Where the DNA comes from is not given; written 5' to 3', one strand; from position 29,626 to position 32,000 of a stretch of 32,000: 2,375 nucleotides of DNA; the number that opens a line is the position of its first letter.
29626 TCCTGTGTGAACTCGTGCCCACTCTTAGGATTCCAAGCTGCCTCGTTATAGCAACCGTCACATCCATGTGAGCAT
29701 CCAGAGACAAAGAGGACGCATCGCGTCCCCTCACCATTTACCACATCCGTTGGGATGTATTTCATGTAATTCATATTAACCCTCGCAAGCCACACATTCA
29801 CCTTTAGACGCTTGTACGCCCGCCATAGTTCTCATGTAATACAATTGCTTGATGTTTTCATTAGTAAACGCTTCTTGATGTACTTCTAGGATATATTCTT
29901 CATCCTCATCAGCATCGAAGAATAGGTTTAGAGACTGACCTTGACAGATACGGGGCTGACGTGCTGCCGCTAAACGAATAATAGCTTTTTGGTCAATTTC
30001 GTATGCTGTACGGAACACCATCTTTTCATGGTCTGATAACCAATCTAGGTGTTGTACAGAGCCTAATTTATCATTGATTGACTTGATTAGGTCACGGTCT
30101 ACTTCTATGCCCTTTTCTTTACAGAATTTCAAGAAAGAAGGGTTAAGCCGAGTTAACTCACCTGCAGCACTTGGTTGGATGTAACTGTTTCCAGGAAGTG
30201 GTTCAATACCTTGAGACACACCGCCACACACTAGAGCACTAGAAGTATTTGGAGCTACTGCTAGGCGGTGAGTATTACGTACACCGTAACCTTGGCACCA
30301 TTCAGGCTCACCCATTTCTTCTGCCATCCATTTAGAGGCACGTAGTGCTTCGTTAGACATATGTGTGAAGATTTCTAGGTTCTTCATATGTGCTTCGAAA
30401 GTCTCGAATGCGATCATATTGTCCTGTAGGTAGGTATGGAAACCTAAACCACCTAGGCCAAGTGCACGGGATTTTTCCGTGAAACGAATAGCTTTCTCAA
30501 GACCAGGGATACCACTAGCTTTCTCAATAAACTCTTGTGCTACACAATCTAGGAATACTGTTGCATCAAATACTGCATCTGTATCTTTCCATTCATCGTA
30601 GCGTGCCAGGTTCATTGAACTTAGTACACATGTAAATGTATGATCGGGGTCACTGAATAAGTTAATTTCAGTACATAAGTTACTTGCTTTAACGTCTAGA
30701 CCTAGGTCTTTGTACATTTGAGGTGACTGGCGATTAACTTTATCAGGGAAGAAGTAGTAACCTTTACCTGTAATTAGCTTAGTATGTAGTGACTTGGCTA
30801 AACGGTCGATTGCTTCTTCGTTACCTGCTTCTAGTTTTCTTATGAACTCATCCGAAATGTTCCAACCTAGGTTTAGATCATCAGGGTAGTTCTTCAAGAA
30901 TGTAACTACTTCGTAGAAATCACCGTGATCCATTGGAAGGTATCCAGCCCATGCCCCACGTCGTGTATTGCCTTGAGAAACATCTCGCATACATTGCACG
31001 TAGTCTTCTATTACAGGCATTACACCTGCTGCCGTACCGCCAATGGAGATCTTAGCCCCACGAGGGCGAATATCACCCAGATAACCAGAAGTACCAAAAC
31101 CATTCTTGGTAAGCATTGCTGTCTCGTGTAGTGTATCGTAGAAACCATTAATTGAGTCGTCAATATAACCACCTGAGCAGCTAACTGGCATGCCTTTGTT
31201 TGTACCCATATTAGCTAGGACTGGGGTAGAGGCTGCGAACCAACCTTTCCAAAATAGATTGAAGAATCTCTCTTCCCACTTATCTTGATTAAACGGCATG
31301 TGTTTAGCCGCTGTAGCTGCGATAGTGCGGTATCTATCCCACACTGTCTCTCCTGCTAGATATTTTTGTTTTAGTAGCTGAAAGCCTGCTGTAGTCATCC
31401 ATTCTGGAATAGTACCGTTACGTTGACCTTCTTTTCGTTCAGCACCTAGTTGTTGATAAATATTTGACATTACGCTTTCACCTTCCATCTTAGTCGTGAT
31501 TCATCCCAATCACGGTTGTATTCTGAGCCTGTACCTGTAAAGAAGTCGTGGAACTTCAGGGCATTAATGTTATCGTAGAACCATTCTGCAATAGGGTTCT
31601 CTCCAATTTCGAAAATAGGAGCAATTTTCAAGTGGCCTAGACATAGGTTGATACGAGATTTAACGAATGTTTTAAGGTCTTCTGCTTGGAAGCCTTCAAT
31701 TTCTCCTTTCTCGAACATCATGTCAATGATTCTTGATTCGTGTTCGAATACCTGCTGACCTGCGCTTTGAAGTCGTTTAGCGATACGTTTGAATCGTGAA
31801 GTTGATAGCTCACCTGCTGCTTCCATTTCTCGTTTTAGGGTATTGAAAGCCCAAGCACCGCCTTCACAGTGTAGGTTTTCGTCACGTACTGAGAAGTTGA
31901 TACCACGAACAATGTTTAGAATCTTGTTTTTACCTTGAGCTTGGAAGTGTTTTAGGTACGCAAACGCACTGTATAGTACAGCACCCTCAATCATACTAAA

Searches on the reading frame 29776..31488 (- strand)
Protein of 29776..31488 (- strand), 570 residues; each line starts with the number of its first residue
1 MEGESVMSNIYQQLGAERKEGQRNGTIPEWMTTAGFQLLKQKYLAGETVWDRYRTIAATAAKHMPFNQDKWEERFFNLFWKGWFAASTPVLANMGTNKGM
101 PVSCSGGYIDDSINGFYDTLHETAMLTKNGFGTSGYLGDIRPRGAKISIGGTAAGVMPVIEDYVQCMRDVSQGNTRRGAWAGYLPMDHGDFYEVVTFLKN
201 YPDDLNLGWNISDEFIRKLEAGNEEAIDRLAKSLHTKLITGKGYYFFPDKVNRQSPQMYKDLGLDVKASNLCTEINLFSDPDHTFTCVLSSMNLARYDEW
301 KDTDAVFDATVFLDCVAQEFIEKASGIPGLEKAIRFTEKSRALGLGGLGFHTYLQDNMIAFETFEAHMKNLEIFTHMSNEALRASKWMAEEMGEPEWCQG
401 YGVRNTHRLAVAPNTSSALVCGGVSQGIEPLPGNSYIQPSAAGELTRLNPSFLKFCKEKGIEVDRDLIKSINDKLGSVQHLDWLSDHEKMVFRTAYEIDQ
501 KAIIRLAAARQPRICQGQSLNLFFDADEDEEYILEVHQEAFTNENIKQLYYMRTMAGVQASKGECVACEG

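Call 92: search_protein_families(library=phrogs, proteins=[window:29776-31488:-], max_evalue=0.00001)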
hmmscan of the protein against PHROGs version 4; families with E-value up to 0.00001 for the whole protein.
window:29776-31488:- (570 aa): 11 families
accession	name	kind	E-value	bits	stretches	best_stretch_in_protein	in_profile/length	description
phrog_30939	-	DNA, RNA and nucleotide metabolism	5.8e-160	535.1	1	14-568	397-976/977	ribonucleotide reductase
phrog_84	-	DNA, RNA and nucleotide metabolism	1.5e-158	530.7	1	31-569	198-795/975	ribonucleoside-diphosphate reductase large subunit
phrog_12229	-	DNA, RNA and nucleotide metabolism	8.6e-55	187.2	2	26-174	2-149/577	ribonucleotide reductase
phrog_3844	-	moron, auxiliary metabolic gene and host takeover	1.3e-48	167.1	2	398-569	307-450/451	NrdA-like aerobic NDP reductase large subunit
phrog_29665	-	unknown function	6.9e-29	101.8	1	281-413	6-150/150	-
phrog_3987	-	DNA, RNA and nucleotide metabolism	2e-28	100.2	1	35-198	145-317/467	ribonucleotide reductase large subunit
phrog_33412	-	unknown function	1.1e-19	71.7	1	434-569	3-139/140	-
phrog_6132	-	DNA, RNA and nucleotide metabolism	2.7e-08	34.5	1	75-174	188-289/530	ribonucleotide reductase large subunit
phrog_367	-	DNA, RNA and nucleotide metabolism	1.9e-07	30.7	1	265-467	381-566/701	ribonucleotide reductase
phrog_10616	-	DNA, RNA and nucleotide metabolism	2.4e-06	28.7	0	487-552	10-79/111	ribonucleotide reductase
phrog_22953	-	DNA, RNA and nucleotide metabolism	4.8e-06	27.7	0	224-272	156-201/201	ribonucleotide reductase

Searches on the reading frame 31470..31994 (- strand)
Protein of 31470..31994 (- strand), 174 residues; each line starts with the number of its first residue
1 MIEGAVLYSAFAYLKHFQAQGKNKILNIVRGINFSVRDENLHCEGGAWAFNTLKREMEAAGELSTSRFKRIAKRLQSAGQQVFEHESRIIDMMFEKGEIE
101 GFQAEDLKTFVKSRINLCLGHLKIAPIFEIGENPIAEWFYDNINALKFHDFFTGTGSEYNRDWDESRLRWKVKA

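Call 92: search_protein_families(library=phrogs, proteins=[window:31470-31994:-], max_evalue=0.00001)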
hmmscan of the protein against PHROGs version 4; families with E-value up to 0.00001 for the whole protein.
window:31470-31994:- (174 aa): 2 families
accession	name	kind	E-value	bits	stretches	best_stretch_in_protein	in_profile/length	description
phrog_86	-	DNA, RNA and nucleotide metabolism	1.2e-40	140.7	1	1-165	227-390/504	ribonucleoside diphosphate reductase small subunit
phrog_30939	-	DNA, RNA and nucleotide metabolism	1.9e-23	83.3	1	2-163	164-323/977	ribonucleotide reductase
